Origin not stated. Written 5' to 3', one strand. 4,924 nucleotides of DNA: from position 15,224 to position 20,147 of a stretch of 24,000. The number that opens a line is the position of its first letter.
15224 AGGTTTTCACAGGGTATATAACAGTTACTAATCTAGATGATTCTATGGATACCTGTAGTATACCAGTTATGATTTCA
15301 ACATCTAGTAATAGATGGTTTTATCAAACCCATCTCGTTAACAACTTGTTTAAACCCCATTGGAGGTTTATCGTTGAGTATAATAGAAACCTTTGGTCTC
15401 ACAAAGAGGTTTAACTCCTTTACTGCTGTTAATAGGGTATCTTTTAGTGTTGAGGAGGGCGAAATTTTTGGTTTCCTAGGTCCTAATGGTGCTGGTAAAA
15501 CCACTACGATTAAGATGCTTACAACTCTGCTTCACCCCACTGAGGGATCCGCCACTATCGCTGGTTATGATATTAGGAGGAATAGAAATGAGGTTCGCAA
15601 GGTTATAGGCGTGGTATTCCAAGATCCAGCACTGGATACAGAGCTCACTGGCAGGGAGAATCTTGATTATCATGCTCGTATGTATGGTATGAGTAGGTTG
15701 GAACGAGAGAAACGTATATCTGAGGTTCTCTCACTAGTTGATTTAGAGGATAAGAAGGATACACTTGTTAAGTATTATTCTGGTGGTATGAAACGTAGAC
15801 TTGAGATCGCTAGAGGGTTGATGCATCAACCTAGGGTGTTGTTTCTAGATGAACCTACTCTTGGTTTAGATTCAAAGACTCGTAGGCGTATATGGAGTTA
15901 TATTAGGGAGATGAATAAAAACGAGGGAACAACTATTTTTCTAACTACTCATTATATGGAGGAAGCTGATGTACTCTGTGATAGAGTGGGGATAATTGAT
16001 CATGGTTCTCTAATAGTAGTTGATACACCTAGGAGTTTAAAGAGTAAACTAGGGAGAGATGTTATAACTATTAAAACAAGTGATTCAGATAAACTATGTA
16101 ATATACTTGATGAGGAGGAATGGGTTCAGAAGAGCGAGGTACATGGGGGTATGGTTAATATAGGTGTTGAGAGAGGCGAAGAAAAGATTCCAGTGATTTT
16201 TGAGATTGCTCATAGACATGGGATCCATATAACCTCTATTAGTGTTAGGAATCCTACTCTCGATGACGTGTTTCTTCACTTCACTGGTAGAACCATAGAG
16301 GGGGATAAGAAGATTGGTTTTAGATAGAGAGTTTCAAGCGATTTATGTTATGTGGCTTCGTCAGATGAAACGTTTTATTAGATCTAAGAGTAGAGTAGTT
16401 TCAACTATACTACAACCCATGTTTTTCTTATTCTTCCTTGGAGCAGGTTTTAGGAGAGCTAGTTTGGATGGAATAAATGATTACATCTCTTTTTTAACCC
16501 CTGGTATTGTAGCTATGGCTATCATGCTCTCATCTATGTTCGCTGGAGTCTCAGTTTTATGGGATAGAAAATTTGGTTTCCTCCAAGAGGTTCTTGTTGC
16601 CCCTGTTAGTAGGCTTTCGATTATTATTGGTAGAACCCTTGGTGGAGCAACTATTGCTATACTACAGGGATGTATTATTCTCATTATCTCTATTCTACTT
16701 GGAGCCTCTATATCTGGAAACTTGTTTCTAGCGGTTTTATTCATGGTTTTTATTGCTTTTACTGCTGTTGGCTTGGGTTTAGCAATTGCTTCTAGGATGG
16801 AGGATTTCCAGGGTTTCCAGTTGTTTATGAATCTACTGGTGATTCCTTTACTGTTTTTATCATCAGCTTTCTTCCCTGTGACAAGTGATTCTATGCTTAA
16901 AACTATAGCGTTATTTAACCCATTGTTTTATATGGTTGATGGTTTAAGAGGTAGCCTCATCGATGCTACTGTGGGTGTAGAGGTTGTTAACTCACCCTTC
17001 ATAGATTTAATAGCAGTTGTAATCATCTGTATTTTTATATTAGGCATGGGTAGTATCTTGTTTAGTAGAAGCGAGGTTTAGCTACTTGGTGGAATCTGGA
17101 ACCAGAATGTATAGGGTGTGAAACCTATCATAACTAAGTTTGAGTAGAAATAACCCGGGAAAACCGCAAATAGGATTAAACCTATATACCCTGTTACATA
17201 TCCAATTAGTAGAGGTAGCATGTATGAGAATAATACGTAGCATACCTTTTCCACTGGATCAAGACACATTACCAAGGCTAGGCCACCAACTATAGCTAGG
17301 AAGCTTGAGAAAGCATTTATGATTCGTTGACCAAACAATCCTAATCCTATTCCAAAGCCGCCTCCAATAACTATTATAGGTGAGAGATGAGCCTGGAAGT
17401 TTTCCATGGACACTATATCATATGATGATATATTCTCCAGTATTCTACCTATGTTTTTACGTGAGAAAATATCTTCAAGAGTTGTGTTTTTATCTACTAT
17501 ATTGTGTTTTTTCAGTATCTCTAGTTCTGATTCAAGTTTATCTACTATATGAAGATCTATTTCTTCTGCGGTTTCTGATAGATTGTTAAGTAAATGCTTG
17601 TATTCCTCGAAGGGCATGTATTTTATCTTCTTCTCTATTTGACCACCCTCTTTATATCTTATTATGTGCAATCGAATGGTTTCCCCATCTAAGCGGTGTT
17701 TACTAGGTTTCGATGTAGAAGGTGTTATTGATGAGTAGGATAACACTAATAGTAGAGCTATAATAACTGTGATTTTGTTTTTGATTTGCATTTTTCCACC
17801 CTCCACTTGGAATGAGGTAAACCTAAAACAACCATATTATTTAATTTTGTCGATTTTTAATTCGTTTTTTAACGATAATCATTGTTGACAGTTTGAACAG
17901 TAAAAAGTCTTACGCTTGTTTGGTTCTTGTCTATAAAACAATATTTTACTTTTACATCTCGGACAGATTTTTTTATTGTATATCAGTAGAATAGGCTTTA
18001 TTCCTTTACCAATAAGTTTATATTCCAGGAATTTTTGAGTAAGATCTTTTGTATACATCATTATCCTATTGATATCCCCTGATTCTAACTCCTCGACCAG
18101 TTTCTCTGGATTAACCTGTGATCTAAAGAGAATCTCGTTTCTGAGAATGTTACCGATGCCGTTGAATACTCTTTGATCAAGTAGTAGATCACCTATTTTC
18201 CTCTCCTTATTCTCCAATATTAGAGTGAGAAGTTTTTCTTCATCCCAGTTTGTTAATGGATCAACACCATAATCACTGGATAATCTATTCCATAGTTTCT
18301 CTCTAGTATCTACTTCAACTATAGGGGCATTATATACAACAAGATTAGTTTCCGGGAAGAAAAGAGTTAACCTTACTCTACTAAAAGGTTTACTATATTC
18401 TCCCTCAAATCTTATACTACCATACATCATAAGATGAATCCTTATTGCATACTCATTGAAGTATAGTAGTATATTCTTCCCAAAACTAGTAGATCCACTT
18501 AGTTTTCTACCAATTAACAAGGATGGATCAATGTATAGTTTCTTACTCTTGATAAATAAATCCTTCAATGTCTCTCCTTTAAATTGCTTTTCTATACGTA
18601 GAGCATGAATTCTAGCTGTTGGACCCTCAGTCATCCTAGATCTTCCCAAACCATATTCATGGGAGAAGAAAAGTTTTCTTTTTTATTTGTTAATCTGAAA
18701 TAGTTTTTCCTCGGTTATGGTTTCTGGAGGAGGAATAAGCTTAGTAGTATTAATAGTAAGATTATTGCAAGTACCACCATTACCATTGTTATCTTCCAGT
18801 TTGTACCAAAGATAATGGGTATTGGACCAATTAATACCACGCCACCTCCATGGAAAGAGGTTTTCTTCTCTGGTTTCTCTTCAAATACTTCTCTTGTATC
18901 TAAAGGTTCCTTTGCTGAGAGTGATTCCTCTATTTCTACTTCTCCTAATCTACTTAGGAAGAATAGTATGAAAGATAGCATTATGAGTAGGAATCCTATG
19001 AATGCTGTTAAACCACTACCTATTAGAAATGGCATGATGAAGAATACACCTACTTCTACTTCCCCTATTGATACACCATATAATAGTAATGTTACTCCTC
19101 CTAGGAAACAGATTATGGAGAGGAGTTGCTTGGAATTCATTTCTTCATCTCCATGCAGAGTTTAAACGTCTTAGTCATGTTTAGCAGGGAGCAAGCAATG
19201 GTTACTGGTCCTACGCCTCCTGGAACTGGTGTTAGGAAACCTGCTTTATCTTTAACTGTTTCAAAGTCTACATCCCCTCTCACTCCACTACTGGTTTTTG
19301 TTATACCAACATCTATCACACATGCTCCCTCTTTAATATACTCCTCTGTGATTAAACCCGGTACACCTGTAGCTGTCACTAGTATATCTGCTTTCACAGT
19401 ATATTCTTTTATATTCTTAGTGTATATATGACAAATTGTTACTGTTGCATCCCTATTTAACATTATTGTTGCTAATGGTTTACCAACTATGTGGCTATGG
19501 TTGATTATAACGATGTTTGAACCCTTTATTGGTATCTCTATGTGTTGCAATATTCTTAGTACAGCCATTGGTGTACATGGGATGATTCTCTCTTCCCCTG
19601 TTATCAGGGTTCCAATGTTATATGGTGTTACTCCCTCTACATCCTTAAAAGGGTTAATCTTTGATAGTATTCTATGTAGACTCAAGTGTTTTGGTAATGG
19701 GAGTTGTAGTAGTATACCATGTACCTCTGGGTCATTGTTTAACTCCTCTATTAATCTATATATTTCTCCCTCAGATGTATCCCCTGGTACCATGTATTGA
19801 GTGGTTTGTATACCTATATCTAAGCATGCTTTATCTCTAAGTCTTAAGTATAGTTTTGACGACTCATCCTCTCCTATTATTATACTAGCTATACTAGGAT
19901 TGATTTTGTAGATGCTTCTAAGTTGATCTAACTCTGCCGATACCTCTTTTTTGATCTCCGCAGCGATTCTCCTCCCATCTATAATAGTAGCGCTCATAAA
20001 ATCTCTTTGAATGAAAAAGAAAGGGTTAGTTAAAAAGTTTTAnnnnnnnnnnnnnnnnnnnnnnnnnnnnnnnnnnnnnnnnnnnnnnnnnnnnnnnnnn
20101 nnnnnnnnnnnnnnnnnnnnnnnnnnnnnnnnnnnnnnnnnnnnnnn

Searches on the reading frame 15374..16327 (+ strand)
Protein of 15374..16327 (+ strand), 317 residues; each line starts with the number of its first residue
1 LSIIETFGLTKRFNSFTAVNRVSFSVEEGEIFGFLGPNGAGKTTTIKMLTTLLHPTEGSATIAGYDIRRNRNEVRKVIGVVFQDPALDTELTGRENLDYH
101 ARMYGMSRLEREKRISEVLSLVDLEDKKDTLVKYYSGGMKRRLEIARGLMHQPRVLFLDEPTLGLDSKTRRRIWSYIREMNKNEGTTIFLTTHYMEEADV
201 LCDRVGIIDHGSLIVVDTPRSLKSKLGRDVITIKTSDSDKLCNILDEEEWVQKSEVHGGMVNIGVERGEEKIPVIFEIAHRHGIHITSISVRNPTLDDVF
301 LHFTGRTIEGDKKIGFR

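Call 7: search_protein_families(library=pfam, proteins=[window:15374-16327:+], max_evalue=0.01)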
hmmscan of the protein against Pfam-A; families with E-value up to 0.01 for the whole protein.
window:15374-16327:+ (317 aa): 8 families
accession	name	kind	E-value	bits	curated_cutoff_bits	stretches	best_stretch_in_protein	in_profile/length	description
PF00005.33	ABC_tran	-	6.6e-38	130.8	25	1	20-162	2-136/137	ABC transporter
PF13732.12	DrrA1-3_C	-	1.8e-10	41.9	27.4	1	218-302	2-79/81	ATP-binding protein DrrA1-3-like, C-terminal domain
PF13304.12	AAA_21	-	9.2e-10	39.5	27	1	136-193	239-298/304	AAA domain, putative AbiEii toxin, Type IV TA system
PF13476.12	AAA_23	-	0.00022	22.3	27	1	12-81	6-78/201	AAA domain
PF13175.12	AAA_15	-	0.0019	18.3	32.1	0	34-75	28-76/374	AAA ATPase domain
PF00448.28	SRP54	-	0.0046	17.1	22.7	1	34-69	6-41/196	SRP54-type protein, GTPase domain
PF13555.12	AAA_29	-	0.0056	16.8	27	1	23-57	16-50/61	P-loop containing region of AAA domain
PF13166.12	AAA_13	-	0.0088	15.2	36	0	152-194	526-570/713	AAA domain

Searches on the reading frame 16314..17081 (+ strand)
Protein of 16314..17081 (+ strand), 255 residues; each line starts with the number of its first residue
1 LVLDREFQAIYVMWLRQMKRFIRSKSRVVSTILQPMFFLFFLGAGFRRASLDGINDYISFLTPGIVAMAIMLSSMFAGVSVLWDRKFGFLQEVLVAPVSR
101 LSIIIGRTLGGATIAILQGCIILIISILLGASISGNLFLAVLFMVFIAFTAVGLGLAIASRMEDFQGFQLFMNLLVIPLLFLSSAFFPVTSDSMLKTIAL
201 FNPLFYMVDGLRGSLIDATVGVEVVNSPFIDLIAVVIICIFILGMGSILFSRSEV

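Call 7: search_protein_families(library=pfam, proteins=[window:16314-17081:+], max_evalue=0.01)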
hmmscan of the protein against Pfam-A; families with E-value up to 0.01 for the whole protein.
window:16314-17081:+ (255 aa): 2 families
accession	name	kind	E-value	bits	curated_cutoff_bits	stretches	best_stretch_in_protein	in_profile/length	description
PF01061.29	ABC2_membrane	-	2.2e-34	119.3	26.9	1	9-215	2-210/211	ABC-2 type transporter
PF12698.13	ABC2_membrane_3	-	9.4e-14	51.7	31.6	1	55-244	158-343/347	ABC-2 family transporter protein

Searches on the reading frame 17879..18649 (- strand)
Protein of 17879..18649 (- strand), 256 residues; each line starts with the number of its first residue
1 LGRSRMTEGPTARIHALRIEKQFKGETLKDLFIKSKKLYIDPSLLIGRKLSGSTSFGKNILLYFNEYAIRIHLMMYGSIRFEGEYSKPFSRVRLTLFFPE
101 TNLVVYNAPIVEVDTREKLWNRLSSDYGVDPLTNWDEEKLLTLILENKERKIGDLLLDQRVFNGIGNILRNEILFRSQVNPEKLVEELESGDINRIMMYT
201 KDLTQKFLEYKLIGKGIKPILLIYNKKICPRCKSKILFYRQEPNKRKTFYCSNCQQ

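Call 7: search_protein_families(library=pfam, proteins=[window:17879-18649:-], max_evalue=0.01)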
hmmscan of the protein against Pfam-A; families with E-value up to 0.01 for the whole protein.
window:17879-18649:- (256 aa): 3 families
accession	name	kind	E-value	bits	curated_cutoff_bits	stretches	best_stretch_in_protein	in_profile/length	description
PF06831.19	H2TH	-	4.9e-16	58.9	34.7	1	128-210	2-84/93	Formamidopyrimidine-DNA glycosylase H2TH domain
PF01149.29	Fapy_DNA_glyco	-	1.2e-07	32.8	25.5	1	6-96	1-100/117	Formamidopyrimidine-DNA glycosylase N-terminal domain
PF05833.16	NFACT_N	-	0.00011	21.6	31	1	129-209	168-245/456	NFACT N-terminal and middle domains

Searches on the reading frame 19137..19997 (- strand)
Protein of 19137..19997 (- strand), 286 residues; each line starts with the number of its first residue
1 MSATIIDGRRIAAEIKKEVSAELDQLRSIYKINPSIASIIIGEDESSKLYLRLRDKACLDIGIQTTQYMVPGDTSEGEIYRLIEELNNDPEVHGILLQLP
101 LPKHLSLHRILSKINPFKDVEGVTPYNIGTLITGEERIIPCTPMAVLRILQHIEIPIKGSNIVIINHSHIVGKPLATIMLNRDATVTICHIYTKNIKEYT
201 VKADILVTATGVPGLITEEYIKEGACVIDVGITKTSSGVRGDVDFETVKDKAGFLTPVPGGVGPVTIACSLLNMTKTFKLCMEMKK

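Call 7: search_protein_families(library=pfam, proteins=[window:19137-19997:-], max_evalue=0.01)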
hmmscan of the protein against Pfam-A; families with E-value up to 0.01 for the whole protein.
window:19137-19997:- (286 aa): 2 families
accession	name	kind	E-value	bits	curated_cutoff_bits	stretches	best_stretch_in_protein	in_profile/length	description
PF02882.25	THF_DHG_CYH_C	-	6.5e-59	198.3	27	1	124-279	1-157/160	Tetrahydrofolate dehydrogenase/cyclohydrolase, NAD(P)-binding domain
PF00763.28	THF_DHG_CYH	-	1.5e-34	119.2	32.8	1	6-121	1-115/115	Tetrahydrofolate dehydrogenase/cyclohydrolase, catalytic domain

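Call 28: list_cluster_members(proteins=[P0001, P0002, window:19140-19997:-, window:8394-9980:-, window:20618-21178:-, window:20043-20618:-])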
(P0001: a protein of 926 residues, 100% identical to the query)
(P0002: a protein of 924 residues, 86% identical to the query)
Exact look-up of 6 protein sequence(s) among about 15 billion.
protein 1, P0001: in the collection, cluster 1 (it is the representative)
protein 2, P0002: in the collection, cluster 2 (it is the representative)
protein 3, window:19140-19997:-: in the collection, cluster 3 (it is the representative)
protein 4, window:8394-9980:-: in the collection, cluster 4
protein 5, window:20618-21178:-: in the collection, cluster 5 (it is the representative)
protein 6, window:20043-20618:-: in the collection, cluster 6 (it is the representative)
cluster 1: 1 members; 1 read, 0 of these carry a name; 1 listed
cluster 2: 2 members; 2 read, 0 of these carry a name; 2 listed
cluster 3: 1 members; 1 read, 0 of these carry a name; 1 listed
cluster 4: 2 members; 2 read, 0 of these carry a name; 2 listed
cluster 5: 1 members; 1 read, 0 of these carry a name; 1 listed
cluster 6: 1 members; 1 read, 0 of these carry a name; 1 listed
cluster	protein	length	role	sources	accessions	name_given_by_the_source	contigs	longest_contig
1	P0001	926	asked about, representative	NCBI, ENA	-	-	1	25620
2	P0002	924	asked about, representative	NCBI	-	-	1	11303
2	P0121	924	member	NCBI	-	-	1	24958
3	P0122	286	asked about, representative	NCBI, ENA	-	-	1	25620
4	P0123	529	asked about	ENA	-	-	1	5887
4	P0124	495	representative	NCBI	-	-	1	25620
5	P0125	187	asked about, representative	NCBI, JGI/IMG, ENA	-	-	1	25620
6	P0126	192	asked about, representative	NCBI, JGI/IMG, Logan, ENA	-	-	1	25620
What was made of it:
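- Tried and rejected: Cluster look-ups gave no organism name for the window's proteins (call 28).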
